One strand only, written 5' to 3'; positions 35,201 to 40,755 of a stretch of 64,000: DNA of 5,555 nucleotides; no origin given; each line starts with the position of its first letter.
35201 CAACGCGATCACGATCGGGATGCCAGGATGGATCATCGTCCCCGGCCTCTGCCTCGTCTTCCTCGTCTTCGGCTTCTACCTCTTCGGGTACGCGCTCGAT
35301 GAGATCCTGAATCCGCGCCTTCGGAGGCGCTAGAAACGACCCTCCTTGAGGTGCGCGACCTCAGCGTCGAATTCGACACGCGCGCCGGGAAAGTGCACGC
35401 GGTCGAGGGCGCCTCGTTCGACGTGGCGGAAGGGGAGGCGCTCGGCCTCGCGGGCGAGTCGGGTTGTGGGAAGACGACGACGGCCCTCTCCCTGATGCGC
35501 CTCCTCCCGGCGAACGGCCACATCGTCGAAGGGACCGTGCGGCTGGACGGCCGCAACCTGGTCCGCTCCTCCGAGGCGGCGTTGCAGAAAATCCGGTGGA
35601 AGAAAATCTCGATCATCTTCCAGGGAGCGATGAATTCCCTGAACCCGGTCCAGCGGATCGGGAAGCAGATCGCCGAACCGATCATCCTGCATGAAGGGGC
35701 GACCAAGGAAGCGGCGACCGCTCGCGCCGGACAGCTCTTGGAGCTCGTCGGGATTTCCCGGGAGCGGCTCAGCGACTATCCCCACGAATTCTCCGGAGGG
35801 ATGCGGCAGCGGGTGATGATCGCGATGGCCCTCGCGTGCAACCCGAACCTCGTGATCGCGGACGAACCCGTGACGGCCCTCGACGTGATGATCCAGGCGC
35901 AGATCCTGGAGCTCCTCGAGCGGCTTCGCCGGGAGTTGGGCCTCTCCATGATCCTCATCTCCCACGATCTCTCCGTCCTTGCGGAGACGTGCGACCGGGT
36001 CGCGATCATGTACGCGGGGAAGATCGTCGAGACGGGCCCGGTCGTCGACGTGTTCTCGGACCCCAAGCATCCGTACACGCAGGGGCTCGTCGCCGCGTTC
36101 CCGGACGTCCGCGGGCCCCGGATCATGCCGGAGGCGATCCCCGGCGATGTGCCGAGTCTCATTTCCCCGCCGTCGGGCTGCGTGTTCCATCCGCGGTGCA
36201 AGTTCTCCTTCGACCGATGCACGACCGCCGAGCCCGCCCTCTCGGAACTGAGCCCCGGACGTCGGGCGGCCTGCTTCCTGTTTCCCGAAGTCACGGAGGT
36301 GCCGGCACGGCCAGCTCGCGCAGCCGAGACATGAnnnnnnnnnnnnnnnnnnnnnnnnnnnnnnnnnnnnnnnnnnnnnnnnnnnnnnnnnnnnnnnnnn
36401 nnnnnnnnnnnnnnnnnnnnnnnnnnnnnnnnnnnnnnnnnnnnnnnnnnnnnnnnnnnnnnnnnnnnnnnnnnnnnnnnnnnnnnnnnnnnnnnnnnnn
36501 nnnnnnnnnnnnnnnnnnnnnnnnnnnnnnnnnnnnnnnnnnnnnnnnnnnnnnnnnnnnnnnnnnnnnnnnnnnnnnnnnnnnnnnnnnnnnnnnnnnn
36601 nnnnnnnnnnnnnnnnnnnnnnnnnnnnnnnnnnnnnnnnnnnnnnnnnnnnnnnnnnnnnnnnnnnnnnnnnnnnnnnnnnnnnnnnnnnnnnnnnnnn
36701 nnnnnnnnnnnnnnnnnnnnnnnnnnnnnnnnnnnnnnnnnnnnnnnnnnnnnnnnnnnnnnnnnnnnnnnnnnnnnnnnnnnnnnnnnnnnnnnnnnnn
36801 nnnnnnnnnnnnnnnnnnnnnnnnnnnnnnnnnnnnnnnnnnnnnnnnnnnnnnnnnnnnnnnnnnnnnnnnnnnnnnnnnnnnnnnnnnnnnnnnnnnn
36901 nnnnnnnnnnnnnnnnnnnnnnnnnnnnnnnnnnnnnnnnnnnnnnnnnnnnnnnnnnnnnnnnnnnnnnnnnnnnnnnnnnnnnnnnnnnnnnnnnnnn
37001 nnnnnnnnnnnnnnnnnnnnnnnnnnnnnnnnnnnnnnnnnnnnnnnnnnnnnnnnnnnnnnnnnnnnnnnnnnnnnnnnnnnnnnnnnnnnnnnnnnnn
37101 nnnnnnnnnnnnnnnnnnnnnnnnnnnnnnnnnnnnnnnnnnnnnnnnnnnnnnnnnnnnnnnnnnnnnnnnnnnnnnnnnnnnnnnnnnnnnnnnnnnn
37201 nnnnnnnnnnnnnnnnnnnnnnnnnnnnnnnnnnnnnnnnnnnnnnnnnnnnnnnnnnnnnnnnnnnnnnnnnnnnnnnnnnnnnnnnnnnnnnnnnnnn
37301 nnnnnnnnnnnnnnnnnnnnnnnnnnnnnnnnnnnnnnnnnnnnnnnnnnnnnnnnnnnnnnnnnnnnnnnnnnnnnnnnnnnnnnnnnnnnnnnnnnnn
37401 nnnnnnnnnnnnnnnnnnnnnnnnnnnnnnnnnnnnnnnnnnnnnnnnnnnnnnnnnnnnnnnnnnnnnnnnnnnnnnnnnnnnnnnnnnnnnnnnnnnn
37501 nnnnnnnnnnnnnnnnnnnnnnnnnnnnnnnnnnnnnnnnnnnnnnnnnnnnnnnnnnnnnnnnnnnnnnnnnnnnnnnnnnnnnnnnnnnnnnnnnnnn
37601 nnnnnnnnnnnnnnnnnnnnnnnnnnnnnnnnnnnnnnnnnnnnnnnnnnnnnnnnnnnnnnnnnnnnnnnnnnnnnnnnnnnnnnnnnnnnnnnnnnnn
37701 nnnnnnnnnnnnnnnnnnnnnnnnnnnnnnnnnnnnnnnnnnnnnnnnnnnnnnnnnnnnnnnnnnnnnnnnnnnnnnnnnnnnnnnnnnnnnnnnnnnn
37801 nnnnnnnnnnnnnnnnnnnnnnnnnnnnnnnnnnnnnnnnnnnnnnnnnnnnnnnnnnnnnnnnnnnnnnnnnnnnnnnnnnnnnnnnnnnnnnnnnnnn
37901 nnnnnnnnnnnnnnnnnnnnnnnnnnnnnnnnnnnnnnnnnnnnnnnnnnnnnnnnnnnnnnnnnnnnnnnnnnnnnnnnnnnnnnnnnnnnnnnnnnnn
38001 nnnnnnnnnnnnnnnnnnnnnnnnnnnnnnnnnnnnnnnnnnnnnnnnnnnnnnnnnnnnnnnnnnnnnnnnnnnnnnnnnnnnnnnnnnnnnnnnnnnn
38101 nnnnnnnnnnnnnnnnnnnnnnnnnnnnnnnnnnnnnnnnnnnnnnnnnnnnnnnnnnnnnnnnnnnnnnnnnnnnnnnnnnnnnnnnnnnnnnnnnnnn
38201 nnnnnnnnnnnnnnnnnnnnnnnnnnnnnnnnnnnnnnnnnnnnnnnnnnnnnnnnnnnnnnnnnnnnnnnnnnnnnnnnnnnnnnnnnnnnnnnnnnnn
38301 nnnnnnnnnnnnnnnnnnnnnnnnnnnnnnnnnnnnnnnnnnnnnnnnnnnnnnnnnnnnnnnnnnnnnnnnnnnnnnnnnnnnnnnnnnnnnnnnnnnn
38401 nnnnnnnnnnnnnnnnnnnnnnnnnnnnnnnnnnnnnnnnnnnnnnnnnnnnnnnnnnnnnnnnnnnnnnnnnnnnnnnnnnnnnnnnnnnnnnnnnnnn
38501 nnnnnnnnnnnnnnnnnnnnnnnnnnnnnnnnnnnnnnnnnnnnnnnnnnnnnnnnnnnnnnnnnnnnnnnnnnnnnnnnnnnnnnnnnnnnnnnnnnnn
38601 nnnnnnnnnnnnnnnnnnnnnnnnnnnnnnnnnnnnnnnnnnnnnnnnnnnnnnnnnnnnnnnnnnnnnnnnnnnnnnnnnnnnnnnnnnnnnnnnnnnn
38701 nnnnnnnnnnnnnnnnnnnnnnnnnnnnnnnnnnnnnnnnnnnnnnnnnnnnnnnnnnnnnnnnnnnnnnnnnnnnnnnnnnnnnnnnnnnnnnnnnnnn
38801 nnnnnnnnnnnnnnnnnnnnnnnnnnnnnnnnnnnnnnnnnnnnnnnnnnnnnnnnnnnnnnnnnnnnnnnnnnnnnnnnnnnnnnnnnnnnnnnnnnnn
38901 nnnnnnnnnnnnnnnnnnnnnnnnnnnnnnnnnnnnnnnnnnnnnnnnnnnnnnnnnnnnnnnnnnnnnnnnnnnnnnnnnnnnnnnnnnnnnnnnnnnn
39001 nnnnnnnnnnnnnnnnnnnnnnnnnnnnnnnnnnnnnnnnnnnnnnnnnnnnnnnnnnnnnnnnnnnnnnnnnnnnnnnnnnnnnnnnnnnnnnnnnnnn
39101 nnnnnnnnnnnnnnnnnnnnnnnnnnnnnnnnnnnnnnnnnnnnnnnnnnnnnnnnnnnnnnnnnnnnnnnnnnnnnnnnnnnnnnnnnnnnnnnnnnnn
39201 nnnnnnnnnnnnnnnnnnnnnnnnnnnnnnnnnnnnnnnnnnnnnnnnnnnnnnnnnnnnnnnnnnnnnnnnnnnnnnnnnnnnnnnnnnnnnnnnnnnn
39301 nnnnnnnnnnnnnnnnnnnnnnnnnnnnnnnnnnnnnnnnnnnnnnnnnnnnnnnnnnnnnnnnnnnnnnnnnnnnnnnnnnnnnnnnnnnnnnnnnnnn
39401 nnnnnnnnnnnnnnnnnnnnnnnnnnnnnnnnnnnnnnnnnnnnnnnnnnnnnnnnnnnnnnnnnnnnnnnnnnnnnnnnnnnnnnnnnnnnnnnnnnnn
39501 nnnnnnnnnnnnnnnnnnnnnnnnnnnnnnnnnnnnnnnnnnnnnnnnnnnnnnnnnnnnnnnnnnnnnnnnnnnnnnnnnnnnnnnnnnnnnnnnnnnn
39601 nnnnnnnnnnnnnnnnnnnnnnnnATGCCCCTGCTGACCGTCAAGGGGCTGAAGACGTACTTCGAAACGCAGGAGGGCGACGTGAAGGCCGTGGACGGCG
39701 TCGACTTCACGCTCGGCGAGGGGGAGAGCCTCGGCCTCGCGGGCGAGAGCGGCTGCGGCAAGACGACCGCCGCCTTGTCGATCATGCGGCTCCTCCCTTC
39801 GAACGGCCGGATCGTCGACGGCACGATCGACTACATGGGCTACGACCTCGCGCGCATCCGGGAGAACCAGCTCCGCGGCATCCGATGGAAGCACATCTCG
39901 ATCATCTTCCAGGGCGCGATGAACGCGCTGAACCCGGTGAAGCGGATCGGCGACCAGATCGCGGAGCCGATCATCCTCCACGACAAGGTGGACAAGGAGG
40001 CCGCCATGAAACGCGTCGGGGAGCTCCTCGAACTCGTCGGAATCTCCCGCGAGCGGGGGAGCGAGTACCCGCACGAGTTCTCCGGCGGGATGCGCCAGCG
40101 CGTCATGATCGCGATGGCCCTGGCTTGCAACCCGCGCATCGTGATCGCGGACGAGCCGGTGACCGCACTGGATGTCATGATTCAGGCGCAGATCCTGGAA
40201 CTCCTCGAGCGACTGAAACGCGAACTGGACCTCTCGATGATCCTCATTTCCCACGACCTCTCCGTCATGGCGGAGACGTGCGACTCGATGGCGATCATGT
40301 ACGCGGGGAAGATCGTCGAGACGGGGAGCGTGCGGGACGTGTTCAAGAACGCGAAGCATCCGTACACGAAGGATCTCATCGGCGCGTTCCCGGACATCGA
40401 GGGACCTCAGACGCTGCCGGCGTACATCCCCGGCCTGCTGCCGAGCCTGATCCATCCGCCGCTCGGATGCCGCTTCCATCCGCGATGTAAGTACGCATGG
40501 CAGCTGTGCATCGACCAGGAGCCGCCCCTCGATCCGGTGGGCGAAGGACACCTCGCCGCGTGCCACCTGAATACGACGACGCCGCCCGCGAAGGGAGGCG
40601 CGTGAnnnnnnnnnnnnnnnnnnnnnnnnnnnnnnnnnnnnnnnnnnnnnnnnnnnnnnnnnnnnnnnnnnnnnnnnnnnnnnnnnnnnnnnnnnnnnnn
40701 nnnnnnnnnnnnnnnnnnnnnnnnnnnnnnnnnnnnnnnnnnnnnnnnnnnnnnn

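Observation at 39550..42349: Diverged partial duplication of the Opp-type transporter: permease 3' remnant plus both ATPase genes, with an MFS gene in between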

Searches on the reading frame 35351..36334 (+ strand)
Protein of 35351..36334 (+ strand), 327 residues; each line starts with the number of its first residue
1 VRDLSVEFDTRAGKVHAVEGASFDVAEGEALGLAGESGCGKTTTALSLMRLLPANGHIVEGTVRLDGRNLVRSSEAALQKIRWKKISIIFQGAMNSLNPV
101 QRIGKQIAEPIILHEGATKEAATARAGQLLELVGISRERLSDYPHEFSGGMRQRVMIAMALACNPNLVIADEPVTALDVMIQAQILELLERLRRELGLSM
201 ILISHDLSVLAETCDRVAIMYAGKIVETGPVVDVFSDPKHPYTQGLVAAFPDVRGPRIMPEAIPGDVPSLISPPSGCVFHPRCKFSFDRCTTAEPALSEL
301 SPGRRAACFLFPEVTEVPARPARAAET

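Call 11: search_protein_families(library=pfam, proteins=[window:35351-36334:+])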
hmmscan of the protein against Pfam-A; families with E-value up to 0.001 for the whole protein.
window:35351-36334:+ (327 aa): 2 families
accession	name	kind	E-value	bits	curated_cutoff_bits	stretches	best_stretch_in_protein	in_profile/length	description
PF00005.33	ABC_tran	-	7.4e-27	95.1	25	1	19-174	2-136/137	ABC transporter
PF08352.17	oligo_HPY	-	1.1e-18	67.8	27.1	1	226-290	1-65/65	Oligopeptide/dipeptide transporter, C-terminal region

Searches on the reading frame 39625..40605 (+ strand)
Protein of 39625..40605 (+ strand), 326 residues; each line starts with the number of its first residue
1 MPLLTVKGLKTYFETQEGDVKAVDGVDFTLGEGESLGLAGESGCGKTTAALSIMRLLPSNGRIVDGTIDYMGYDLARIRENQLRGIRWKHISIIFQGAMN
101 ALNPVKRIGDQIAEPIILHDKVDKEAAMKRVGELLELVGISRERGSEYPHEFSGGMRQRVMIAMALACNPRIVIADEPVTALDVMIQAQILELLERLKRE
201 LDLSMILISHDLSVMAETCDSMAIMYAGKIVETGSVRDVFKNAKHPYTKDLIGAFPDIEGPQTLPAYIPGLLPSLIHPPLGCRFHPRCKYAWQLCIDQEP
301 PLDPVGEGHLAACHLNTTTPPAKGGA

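Call 11: search_protein_families(library=pfam, proteins=[window:39625-40605:+])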
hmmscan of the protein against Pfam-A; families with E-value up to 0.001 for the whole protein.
window:39625-40605:+ (326 aa): 3 families
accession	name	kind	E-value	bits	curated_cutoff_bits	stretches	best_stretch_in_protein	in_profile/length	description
PF00005.33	ABC_tran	-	4.7e-25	89.2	25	1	24-179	2-136/137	ABC transporter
PF08352.17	oligo_HPY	-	1.1e-16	61.4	27.1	1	231-295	1-65/65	Oligopeptide/dipeptide transporter, C-terminal region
PF13304.12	AAA_21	-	0.00048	20.7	27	0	144-215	230-303/304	AAA domain, putative AbiEii toxin, Type IV TA system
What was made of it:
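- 39625..40605 (+): oppD2, an intact Opp/Dpp-type ABC ATPase of 326 aa. ABC_tran plus oligo_HPY domains (call 11).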
